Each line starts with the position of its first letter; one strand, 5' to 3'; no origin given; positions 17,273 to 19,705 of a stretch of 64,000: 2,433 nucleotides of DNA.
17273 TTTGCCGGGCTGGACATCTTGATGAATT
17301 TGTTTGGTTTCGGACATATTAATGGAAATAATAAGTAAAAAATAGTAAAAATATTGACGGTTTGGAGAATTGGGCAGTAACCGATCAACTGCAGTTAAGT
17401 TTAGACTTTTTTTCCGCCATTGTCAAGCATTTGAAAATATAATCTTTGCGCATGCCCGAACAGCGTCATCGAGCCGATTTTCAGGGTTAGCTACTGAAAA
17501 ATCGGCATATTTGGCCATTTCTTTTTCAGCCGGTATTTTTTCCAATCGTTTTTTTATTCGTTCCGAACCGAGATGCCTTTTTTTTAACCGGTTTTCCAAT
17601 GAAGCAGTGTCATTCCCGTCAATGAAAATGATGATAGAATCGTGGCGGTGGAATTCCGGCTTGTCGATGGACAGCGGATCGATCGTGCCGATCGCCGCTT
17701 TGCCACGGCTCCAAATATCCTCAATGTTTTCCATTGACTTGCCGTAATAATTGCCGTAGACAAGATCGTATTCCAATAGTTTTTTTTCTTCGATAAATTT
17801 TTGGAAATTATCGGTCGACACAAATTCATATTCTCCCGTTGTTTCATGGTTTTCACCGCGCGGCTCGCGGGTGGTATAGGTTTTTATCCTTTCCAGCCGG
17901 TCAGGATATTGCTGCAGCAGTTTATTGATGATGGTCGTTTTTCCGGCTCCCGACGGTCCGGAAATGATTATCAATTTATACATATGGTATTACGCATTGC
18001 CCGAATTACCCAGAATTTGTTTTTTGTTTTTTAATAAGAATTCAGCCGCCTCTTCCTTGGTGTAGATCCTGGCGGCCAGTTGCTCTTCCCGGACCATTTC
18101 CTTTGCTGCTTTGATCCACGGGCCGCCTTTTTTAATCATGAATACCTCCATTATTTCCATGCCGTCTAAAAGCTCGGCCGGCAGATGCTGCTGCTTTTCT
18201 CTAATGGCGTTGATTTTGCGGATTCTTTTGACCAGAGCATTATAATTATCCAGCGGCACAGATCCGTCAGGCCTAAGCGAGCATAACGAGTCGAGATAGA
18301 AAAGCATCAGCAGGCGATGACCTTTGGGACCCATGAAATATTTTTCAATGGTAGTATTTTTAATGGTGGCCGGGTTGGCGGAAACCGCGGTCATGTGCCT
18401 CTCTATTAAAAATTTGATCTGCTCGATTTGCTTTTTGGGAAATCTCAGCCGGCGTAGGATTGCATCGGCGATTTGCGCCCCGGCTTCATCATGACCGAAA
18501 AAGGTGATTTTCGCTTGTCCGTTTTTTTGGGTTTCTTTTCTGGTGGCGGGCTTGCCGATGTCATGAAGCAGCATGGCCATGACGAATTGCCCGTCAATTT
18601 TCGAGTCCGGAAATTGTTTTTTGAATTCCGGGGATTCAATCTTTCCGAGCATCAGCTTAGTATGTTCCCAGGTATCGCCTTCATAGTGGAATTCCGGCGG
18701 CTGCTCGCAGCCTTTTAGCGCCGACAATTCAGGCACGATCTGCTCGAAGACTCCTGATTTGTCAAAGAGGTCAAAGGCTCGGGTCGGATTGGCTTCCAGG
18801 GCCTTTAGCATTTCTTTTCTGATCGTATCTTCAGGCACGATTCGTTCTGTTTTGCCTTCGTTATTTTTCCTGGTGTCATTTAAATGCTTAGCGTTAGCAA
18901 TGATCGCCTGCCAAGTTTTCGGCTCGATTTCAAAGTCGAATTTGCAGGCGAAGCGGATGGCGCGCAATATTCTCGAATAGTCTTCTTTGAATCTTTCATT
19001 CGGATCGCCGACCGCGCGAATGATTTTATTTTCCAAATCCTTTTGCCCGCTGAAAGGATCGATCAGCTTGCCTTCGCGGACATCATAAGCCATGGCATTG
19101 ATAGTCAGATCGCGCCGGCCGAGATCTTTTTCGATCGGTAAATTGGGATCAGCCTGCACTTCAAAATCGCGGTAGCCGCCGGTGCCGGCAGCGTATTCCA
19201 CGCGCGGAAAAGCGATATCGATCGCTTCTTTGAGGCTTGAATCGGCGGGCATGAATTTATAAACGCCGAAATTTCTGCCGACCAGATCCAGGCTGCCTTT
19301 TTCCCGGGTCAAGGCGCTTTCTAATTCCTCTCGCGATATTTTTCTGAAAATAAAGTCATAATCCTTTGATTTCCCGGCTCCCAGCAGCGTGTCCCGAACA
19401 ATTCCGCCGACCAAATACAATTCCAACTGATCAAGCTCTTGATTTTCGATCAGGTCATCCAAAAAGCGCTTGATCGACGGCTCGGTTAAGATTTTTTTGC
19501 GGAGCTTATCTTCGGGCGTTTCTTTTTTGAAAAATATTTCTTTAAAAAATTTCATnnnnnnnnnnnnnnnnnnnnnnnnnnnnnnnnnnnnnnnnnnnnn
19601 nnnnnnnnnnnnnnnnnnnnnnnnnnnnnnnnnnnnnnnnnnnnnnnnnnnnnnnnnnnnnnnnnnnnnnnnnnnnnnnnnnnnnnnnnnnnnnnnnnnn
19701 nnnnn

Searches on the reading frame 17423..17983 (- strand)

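Call 11: search_protein_families(library=pfam, proteins=[window:17423-17983:-])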
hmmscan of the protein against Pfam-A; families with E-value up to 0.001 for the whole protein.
window:17423-17983:- (186 aa): 14 families
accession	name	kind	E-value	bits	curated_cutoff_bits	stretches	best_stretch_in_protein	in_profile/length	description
PF00625.27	Guanylate_kin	-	5.2e-32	111.4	25.2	1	3-183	3-180/182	Guanylate kinase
PF13401.12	AAA_22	-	4.9e-05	24.1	27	1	4-33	7-34/130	AAA domain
PF20720.3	nSTAND3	-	5.6e-05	23.3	27.2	1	3-34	18-50/155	Novel STAND NTPase 3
PF03193.22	RsgA_GTPase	-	6.8e-05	23.2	30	1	3-56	107-155/174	RsgA GTPase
PF03215.21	Rad17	-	0.00011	22.7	23.8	1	3-68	46-110/186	Rad17 P-loop domain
PF00005.33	ABC_tran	-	0.00012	23.1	25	1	4-61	13-68/137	ABC transporter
PF00004.35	AAA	-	0.00016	22.6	21.2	1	5-150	1-91/131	ATPase family associated with various cellular activities (AAA)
PF13671.12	AAA_33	-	0.00027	21.7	27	1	4-51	1-46/143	AAA domain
PF02492.25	cobW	-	0.00028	21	20.7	0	4-25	2-23/180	CobW/HypB/UreG, nucleotide-binding domain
PF03266.21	NTPase_1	-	0.00032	21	23.9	1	5-66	2-63/168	NTPase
PF13191.12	AAA_16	-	0.00079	20.4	32.6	0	4-29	26-51/167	AAA ATPase domain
PF00910.28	RNA_helicase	-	0.00079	20.3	21.5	0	5-66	1-64/105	RNA helicase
PF02223.23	Thymidylate_kin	-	0.00086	19.5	27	0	8-44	2-36/185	Thymidylate kinase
PF13521.12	AAA_28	-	0.00092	19.9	27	0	5-45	2-44/164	AAA domain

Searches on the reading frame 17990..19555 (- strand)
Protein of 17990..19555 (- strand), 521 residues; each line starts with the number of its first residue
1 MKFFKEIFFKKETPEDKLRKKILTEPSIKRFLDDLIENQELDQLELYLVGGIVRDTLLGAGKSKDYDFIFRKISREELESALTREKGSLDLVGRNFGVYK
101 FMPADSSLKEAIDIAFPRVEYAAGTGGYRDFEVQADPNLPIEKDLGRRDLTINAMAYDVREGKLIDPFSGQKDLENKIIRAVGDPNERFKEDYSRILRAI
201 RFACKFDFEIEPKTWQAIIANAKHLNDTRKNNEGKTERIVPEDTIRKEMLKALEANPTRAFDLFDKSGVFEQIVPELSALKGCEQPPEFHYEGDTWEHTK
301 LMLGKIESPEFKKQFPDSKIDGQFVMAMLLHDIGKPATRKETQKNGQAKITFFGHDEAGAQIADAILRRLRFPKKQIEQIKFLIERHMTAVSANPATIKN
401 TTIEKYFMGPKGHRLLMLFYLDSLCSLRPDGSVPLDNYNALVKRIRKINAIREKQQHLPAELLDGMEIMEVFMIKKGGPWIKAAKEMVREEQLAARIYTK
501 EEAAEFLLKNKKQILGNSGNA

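Call 11: search_protein_families(library=pfam, proteins=[window:17990-19555:-])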
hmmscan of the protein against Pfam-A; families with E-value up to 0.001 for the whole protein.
window:17990-19555:- (521 aa): 3 families
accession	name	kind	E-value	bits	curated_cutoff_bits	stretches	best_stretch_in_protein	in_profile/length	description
PF01743.26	PolyA_pol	-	8.2e-24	84.8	23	1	46-180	1-126/126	Poly A polymerase head domain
PF12627.12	PolyA_pol_RNAbd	-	1.3e-08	34.9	22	0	245-279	27-62/64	Probable RNA and SrmB- binding site of polymerase A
PF01966.28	HD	-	3.6e-07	30.9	22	1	325-391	28-89/116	HD domain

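Call 17: find_encoding_contigs(protein=window:17990-19555:-, flank=10000, max_places=10)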
Protein window:17990-19555:- (521 aa): 1 contig read that carries it; 1 place shown.
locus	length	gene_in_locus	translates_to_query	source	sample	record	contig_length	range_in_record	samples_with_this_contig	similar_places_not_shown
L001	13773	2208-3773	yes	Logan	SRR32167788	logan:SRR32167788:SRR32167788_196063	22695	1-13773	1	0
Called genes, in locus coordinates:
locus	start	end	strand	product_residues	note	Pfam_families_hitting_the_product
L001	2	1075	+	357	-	?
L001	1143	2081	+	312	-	PF01479:S4, PF00849:PseudoU_synth_2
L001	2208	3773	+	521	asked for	PF12627:PolyA_pol_RNAbd (faint), PF01743:PolyA_pol, PF01966:HD (weak)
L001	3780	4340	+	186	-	PF00625:Guanylate_kin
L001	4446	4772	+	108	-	PF01245:Ribosomal_L19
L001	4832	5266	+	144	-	-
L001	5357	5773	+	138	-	PF00072:Response_reg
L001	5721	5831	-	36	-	-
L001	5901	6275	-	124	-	-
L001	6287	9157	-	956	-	PF00005:ABC_tran (faint), PF01637:ATPase_2 (faint), PF02463:SMC_N (faint), PF03193:RsgA_GTPase (faint), PF13175:AAA_15 (faint), PF13191:AAA_16 (faint), PF17760:UvrA_inter, PF17755:UvrA_DNA-bind, +5 more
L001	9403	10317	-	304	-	PF02775:TPP_enzyme_C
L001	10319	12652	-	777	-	-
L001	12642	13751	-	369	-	PF01855:POR_N, PF17147:PFOR_II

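Call 19: find_homologous_proteins(query=window:17990-19555:-, max_evalue=1e-30)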
Query window:17990-19555:- (521 aa): 2509 proteins with E <= 1e-30 among 8000 candidates; the best 120 are listed.
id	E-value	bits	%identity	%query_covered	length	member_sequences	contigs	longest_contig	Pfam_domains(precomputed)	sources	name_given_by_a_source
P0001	0.0e+0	1169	100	100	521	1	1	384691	PF01743.27,PF12627.13,PF01966.29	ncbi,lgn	ncbi:MAG: CCA tRNA nucleotidyltransferase [Patescibacteria group bacterium]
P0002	9.5e-232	788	68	99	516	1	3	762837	PF01743.27,PF12627.13,PF01966.29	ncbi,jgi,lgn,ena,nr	ncbi:MAG TPA: HD domain-containing protein [Candidatus Bipolaricaulota bacterium]|nr:HD domain-conta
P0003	3.4e-231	786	68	97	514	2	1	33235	PF01743.27,PF12627.13,PF01966.29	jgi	-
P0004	3.7e-216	737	67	93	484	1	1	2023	PF01743.27,PF12627.13,PF01966.29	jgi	jgi:poly(A) polymerase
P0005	7.5e-200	683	61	95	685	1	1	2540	PF01743.27,PF12627.13,PF01966.29,PF26128.2,PF03193.23,PF00625.28,PF03215.22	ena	-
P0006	3.8e-183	628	57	99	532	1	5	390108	PF01743.27,PF12627.13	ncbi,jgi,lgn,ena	-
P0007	8.3e-176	604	54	99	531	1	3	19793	PF01743.27,PF12627.13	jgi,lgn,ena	-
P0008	6.1e-154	532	52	97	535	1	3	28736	PF01743.27,PF12627.13,PF01966.29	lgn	-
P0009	7.8e-151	521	52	94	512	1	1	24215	PF01743.27,PF12627.13,PF01966.29,PF13735.13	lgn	-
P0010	9.1e-150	518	48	97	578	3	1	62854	PF01743.27,PF01966.29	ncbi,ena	-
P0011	6.2e-149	515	52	90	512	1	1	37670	PF01743.27,PF12627.13,PF01966.29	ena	-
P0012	1.3e-147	511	51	96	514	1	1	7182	PF01743.27,PF12627.13,PF01966.29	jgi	jgi:putative nucleotidyltransferase with HDIG domain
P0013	7.8e-146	505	47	97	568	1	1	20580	PF01743.27,PF12627.13,PF01966.29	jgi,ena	-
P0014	3.4e-144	499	49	94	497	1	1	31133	PF01743.27,PF01966.29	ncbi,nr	ncbi:CCA tRNA nucleotidyltransferase [Candidatus Falkowbacteria bacterium]|nr:CCA tRNA nucleotidyltr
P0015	8.4e-144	498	50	96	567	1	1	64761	PF01743.27,PF12627.13,PF01966.29,PF00625.28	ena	-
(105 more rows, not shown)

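Call 21: find_encoding_contigs(protein=P0002, flank=10000, max_places=3)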
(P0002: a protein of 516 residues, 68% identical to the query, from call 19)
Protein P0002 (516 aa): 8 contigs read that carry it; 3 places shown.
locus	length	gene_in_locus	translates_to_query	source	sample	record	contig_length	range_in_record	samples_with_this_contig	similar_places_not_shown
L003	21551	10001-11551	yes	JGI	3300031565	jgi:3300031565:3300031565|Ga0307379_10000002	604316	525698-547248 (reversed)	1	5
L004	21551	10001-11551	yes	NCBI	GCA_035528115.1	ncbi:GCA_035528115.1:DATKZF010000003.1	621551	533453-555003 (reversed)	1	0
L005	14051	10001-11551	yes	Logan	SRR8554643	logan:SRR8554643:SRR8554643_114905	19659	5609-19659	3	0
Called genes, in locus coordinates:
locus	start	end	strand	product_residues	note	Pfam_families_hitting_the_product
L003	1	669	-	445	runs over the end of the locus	PF01336:tRNA_anti-codon, PF00152:tRNA-synt_2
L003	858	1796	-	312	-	PF01326:PPDK_N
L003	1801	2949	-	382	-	PF00391:PEP-utilizers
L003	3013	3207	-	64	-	PF09962:DUF2196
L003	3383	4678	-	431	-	PF01336:tRNA_anti-codon, PF00152:tRNA-synt_2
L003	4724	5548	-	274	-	PF01978:TrmB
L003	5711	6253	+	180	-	-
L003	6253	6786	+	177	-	-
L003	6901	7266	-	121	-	-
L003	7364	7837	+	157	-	-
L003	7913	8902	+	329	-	-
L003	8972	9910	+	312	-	PF01479:S4, PF00849:PseudoU_synth_2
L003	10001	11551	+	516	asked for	PF01743:PolyA_pol, PF12627:PolyA_pol_RNAbd (faint), PF01966:HD (weak)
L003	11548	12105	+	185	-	PF00625:Guanylate_kin, PF13238:AAA_18 (weak)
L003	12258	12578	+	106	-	PF01245:Ribosomal_L19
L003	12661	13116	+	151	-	PF00072:Response_reg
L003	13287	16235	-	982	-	PF02463:SMC_N (faint), PF03193:RsgA_GTPase (faint), PF20703:nSTAND1 (faint), PF00005:ABC_tran (faint), PF01637:ATPase_2 (faint), PF13173:AAA_14 (faint), PF17760:UvrA_inter, PF17755:UvrA_DNA-bind, +4 more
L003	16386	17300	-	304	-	PF02775:TPP_enzyme_C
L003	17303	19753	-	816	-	-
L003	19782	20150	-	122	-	PF05635:23S_rRNA_IVP, PF22296:bAvd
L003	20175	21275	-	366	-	PF01855:POR_N, PF02780:Transketolase_C (weak), PF17147:PFOR_II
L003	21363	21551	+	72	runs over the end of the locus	-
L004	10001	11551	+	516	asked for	PF01743:PolyA_pol, PF12627:PolyA_pol_RNAbd (faint), PF01966:HD (weak)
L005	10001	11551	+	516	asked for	PF01743:PolyA_pol, PF12627:PolyA_pol_RNAbd (faint), PF01966:HD (weak)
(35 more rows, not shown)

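Call 22: find_encoding_contigs(protein=P0003, flank=10000, max_places=3)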
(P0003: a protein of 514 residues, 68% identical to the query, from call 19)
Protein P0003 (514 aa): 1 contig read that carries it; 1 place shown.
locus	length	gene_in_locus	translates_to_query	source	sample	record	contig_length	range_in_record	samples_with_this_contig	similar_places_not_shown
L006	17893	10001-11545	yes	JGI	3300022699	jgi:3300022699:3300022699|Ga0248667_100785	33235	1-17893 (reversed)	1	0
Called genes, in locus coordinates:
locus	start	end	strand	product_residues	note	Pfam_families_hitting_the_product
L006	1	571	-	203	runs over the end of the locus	PF04079:SMC_ScpB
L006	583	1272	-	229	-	PF02616:SMC_ScpA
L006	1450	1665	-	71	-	-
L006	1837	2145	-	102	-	-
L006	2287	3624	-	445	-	PF01336:tRNA_anti-codon, PF00152:tRNA-synt_2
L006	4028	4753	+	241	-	PF00733:Asn_synthase, PF02540:NAD_synthase (faint)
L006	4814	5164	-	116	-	-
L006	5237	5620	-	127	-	-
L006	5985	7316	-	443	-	PF01336:tRNA_anti-codon, PF00152:tRNA-synt_2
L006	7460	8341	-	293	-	-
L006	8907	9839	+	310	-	PF01479:S4, PF00849:PseudoU_synth_2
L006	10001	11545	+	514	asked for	PF12627:PolyA_pol_RNAbd (faint), PF01743:PolyA_pol, PF01966:HD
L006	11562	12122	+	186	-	PF00625:Guanylate_kin, PF01637:ATPase_2 (weak), PF13191:AAA_16 (faint), PF13401:AAA_22 (weak), PF20720:nSTAND3 (faint), PF13238:AAA_18 (weak)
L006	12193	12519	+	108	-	PF01245:Ribosomal_L19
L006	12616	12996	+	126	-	PF00072:Response_reg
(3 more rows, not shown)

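Call 23: find_encoding_contigs(protein=P0006, flank=10000, max_places=3)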
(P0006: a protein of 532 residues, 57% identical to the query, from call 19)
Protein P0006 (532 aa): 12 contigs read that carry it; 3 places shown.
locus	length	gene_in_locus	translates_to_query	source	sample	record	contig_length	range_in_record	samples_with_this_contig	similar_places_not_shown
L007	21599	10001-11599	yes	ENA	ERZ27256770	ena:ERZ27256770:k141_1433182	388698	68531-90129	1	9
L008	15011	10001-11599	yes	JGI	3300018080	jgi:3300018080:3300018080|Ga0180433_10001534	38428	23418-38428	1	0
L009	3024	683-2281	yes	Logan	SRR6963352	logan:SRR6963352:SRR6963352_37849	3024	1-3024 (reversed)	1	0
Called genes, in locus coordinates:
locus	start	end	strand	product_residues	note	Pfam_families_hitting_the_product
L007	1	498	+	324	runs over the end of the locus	-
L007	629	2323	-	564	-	-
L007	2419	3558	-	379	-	PF07728:AAA_5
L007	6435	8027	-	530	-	PF00078:RVT_1 (weak), PF00075:RNase_H, PF13456:RVT_3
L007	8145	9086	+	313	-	PF01479:S4, PF00849:PseudoU_synth_2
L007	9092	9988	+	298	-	-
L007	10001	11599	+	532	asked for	PF01743:PolyA_pol, PF12627:PolyA_pol_RNAbd (faint)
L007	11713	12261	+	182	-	PF00625:Guanylate_kin, PF03193:RsgA_GTPase (faint), PF13238:AAA_18 (faint)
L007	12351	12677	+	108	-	PF01245:Ribosomal_L19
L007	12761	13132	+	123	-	-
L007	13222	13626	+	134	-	PF00072:Response_reg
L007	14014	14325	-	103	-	-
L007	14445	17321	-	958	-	PF00005:ABC_tran (faint), PF01637:ATPase_2 (faint), PF02463:SMC_N (faint), PF13191:AAA_16 (faint), PF13238:AAA_18 (faint), PF13304:AAA_21 (faint), PF17760:UvrA_inter, PF17755:UvrA_DNA-bind, +2 more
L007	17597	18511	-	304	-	PF02775:TPP_enzyme_C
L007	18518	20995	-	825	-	PF18895:T4SS_pilin (weak)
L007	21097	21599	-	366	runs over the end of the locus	PF01855:POR_N, PF02780:Transketolase_C, PF17147:PFOR_II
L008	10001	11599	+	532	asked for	PF01743:PolyA_pol, PF12627:PolyA_pol_RNAbd (faint)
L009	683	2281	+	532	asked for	PF01743:PolyA_pol, PF12627:PolyA_pol_RNAbd (faint)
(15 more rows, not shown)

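Call 47: find_encoding_contigs(protein=P0004, flank=10000, max_places=2)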
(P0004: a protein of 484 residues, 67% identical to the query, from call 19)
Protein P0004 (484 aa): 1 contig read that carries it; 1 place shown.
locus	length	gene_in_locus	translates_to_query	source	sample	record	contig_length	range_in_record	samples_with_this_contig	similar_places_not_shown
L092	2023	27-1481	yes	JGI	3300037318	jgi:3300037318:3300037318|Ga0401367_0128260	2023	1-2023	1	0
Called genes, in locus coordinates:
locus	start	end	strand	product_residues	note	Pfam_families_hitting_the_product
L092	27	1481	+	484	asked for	PF01743:PolyA_pol, PF12627:PolyA_pol_RNAbd (faint), PF01966:HD (weak)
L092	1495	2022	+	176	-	?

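Call 48: find_encoding_contigs(protein=P0005, flank=10000, max_places=2)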
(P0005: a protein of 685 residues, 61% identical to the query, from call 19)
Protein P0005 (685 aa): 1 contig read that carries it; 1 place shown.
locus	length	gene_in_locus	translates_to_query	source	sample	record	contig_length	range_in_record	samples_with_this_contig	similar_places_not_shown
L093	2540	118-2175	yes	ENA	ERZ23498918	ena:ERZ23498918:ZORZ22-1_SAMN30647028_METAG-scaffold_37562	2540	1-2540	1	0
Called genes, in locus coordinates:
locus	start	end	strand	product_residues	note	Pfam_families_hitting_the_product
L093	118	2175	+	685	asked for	PF26128:Gad2 (faint), PF01743:PolyA_pol, PF12627:PolyA_pol_RNAbd (faint), PF01966:HD (weak), PF03193:RsgA_GTPase (faint), PF03215:Rad17 (weak), PF00625:Guanylate_kin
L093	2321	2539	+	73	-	?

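Call 49: find_encoding_contigs(protein=P0007, flank=10000, max_places=2)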
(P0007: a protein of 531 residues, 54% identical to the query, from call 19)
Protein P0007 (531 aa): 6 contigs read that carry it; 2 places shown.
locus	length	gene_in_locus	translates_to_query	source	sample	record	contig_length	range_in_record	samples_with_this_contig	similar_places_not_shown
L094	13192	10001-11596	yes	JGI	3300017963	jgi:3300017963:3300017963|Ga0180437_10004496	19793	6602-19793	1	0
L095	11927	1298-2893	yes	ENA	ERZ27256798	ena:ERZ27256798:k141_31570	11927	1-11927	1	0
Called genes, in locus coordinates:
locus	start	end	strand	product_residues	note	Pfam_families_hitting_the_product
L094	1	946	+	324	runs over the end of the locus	-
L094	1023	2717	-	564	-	-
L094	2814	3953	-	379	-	PF07728:AAA_5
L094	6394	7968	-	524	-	PF00078:RVT_1, PF00075:RNase_H, PF13456:RVT_3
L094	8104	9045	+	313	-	PF01479:S4, PF00849:PseudoU_synth_2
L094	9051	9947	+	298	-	-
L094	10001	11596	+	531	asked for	PF01743:PolyA_pol, PF12627:PolyA_pol_RNAbd (faint)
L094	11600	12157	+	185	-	PF00625:Guanylate_kin, PF13401:AAA_22 (faint)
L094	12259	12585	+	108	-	PF01245:Ribosomal_L19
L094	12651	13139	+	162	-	PF00072:Response_reg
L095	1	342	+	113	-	?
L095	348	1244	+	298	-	-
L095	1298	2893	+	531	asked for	PF01743:PolyA_pol, PF12627:PolyA_pol_RNAbd (faint)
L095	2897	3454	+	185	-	PF00625:Guanylate_kin, PF13401:AAA_22 (faint)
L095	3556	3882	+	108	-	PF01245:Ribosomal_L19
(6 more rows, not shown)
